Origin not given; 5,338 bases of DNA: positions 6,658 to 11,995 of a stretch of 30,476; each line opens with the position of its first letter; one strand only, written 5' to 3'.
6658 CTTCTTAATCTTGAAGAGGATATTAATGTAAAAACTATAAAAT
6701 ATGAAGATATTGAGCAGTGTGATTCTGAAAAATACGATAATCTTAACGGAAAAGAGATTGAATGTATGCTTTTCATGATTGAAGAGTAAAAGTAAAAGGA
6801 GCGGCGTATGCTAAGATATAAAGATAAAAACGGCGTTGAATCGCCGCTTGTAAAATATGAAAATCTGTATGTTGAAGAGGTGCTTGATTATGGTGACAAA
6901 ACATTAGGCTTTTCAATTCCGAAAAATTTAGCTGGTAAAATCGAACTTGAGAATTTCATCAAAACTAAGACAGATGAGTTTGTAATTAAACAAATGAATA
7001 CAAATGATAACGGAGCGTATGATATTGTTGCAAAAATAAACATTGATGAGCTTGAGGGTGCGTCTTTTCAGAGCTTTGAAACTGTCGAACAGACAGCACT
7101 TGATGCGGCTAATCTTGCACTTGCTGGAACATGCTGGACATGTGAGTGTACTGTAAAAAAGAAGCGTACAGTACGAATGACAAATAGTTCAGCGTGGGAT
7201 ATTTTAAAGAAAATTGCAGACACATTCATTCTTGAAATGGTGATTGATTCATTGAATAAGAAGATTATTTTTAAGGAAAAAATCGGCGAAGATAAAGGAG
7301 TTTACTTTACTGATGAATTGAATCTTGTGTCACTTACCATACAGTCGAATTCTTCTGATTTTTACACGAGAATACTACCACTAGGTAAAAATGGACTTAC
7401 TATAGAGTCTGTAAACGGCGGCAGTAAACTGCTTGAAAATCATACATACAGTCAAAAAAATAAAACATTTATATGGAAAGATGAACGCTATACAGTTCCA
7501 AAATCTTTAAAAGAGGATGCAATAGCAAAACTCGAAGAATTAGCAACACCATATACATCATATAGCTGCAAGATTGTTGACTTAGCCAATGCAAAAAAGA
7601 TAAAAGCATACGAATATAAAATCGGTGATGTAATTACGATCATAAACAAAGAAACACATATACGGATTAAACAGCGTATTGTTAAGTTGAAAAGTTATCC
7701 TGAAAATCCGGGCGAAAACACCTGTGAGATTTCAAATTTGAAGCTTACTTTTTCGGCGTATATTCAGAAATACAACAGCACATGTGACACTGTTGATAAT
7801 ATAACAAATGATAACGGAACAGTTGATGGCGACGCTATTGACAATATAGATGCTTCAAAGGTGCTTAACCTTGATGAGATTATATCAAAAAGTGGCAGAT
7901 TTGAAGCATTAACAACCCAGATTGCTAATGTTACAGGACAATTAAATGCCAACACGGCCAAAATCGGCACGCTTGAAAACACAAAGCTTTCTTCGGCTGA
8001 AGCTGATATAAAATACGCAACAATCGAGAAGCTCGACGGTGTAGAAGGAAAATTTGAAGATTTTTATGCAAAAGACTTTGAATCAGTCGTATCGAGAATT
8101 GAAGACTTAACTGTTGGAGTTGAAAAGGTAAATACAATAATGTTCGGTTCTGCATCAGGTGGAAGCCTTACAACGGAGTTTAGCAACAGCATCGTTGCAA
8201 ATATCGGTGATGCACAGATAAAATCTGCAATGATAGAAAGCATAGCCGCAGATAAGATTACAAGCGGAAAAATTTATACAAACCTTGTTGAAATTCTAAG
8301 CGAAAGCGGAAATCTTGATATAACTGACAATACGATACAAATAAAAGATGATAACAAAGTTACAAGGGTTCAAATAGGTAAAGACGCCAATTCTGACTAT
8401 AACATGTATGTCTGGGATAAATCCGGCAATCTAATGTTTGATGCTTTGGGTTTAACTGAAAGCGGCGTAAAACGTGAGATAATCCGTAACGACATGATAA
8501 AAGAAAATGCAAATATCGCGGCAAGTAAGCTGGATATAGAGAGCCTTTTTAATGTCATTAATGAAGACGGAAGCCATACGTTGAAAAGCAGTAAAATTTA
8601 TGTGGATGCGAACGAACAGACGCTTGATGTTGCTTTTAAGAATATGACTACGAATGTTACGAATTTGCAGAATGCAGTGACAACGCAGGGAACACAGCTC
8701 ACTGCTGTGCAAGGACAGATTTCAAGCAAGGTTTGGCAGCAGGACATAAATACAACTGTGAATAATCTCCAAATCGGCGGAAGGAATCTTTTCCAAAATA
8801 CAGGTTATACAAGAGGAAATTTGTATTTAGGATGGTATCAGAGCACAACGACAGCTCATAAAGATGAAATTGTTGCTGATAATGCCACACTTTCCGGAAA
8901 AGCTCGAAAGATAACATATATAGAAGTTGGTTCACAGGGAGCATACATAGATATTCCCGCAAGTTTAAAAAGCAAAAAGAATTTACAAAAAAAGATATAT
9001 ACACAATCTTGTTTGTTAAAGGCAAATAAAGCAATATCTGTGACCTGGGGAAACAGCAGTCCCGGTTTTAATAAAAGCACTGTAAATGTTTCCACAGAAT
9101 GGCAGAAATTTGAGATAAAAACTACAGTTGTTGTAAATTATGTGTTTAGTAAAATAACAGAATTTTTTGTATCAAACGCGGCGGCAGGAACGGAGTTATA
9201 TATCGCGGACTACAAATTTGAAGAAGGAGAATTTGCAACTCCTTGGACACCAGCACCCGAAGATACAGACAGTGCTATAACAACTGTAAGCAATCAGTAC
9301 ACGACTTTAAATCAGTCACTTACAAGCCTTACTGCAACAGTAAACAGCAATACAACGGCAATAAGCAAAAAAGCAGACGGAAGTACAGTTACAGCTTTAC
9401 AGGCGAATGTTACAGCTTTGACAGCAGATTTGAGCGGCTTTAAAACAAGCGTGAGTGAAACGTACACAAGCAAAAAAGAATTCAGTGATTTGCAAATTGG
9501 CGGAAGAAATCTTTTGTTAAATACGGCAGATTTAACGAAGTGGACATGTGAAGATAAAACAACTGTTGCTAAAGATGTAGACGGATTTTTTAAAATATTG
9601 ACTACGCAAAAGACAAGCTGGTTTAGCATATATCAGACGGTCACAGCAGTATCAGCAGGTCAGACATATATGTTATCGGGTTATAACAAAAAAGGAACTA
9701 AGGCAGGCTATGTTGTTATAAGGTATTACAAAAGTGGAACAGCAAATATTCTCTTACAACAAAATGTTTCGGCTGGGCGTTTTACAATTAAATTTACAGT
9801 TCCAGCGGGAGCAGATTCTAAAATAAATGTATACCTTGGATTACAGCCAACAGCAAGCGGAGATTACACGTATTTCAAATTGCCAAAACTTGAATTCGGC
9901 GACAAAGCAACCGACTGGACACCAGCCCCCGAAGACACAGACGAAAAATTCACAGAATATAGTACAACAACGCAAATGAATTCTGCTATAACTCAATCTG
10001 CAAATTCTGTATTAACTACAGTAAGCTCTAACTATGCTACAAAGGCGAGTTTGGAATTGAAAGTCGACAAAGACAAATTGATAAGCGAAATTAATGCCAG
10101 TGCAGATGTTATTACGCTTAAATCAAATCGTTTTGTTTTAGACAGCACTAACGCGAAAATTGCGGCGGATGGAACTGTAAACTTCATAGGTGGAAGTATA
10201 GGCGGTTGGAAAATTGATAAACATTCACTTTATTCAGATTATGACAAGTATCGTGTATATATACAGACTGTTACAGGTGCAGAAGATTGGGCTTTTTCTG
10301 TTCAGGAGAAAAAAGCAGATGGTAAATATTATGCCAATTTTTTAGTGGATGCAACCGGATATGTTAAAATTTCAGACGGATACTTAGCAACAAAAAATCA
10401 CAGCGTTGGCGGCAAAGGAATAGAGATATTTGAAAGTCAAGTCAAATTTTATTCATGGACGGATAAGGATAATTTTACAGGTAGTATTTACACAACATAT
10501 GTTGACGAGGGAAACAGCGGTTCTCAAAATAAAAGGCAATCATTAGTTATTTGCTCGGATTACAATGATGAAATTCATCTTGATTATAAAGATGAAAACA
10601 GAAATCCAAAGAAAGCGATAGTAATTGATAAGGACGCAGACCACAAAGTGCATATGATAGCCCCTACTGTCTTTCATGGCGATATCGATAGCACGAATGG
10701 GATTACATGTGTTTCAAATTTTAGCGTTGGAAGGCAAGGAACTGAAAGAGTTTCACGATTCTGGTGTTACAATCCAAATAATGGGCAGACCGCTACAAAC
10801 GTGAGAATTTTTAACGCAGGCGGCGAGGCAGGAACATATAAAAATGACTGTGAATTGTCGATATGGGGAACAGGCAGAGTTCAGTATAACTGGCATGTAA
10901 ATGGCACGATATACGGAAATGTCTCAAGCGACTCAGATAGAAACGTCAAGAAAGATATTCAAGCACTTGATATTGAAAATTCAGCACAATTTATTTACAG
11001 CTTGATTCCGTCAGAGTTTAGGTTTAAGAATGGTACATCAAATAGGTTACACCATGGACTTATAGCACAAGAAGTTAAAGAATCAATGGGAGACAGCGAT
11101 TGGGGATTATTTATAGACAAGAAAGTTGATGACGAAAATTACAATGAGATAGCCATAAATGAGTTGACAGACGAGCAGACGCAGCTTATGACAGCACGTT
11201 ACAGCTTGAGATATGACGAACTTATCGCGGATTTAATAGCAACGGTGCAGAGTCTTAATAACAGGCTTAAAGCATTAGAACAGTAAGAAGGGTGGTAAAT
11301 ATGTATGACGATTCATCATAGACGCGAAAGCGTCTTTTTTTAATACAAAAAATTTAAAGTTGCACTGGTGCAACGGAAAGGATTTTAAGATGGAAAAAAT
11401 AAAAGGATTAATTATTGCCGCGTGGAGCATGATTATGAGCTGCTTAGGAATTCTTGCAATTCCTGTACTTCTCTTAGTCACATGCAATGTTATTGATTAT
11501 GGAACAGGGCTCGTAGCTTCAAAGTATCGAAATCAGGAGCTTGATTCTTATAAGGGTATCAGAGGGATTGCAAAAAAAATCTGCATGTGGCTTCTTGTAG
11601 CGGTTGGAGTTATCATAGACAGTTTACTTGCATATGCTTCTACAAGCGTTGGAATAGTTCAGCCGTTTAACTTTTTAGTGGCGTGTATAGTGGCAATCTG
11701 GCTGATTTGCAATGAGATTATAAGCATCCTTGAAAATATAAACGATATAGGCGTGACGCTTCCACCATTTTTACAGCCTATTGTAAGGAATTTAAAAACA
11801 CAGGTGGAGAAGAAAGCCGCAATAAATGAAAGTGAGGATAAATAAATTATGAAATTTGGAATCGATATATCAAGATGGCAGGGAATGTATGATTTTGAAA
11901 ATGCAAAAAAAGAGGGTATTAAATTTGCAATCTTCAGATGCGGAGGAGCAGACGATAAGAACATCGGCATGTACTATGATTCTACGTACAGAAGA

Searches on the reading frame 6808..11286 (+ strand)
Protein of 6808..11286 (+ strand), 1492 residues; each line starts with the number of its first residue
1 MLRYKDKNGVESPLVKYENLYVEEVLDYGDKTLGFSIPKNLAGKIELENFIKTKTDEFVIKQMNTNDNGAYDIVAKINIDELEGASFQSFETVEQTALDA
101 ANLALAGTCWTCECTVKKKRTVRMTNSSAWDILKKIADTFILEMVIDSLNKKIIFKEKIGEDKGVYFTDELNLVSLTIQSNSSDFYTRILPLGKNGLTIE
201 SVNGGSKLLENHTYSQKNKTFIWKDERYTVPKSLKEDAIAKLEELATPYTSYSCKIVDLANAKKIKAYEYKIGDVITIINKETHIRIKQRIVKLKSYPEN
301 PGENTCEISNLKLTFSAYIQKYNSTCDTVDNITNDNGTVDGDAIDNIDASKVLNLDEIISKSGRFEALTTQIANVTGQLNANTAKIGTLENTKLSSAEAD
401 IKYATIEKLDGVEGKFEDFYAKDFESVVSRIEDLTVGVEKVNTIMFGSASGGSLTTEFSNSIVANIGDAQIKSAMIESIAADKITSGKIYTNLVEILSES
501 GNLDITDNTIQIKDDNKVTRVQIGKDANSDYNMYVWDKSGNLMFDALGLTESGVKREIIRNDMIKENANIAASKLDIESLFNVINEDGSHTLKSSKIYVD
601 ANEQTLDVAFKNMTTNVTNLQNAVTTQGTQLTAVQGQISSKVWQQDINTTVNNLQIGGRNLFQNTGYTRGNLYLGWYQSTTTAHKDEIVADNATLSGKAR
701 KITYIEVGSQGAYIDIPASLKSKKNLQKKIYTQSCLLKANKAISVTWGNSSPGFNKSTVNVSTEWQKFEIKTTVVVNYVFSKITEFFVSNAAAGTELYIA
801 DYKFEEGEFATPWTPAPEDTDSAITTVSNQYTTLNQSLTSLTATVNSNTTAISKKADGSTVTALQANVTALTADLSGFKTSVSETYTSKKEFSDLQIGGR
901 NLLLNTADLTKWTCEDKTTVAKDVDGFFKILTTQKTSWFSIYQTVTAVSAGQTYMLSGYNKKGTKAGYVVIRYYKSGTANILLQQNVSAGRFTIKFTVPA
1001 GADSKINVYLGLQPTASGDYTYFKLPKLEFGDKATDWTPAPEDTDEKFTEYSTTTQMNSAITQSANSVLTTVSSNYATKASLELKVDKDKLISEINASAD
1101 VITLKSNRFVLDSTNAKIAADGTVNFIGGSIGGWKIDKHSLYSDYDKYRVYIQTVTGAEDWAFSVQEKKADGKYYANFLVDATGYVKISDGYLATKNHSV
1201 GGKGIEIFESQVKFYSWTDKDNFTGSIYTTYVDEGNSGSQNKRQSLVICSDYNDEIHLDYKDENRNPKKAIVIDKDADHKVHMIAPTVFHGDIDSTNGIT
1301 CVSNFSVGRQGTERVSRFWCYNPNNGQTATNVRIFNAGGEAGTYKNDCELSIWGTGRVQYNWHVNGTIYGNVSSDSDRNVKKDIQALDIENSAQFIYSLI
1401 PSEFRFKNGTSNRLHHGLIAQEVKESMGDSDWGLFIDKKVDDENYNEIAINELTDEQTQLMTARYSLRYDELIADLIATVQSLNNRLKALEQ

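Call 12: search_protein_families(library=phrogs, proteins=[window:6808-11286:+], max_evalue=0.001)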
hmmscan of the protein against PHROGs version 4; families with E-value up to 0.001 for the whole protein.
window:6808-11286:+ (1492 aa): 15 families
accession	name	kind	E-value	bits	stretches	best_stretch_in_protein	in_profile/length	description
phrog_16267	-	unknown function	2.4e-113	380.7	4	41-413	80-413/2299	-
phrog_18110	-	unknown function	1.8e-108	364.5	1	14-578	14-553/567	-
phrog_36443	-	unknown function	9.4e-98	329.5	1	44-642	55-657/1238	-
phrog_3475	-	tail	4.5e-40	138.6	1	29-328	423-733/841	minor tail protein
phrog_1330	-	tail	1.9e-38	133.1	3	832-1221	616-883/1361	tail protein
phrog_22322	-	tail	8.5e-30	104.8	1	22-310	33-342/562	tail protein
phrog_5555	-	tail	1.9e-26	93.6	1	17-386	24-394/788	tail protein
phrog_5499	-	moron, auxiliary metabolic gene and host takeover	1.5e-23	81.6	2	517-884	4820-5164/5292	host range and adsorption protein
phrog_12329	-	head and packaging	3.5e-20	72.6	2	891-1093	502-713/833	virion structural protein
phrog_1067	-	head and packaging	4e-15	56.3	1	16-959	28-831/991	minor head protein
phrog_1775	-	head and packaging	7.9e-15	54.5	2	830-1101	646-903/1609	minor head protein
phrog_6211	-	tail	5.4e-14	52.1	2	49-214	78-256/1168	minor tail protein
phrog_1980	-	tail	4.2e-12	47.1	1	1054-1491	109-427/449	tail fiber protein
phrog_1210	-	other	4.6e-09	35.3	1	605-1110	840-1287/2313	PblB-type receptor binding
phrog_326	-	other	1e-07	31.5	1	4-549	327-834/985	tail protein with endopeptidase domain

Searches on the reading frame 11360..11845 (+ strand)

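Call 13: search_protein_families(library=phrogs, proteins=[window:11360-11845:+], max_evalue=0.001)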
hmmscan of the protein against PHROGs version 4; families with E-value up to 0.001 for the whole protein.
window:11360-11845:+ (161 aa): 3 families
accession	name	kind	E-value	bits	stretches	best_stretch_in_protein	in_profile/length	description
phrog_199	-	lysis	6.1e-18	65.8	1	11-155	4-137/545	holin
phrog_16802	-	unknown function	4.3e-05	24.2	1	79-153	1-65/74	-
phrog_21233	-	unknown function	0.00064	20.8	0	39-79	33-72/72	-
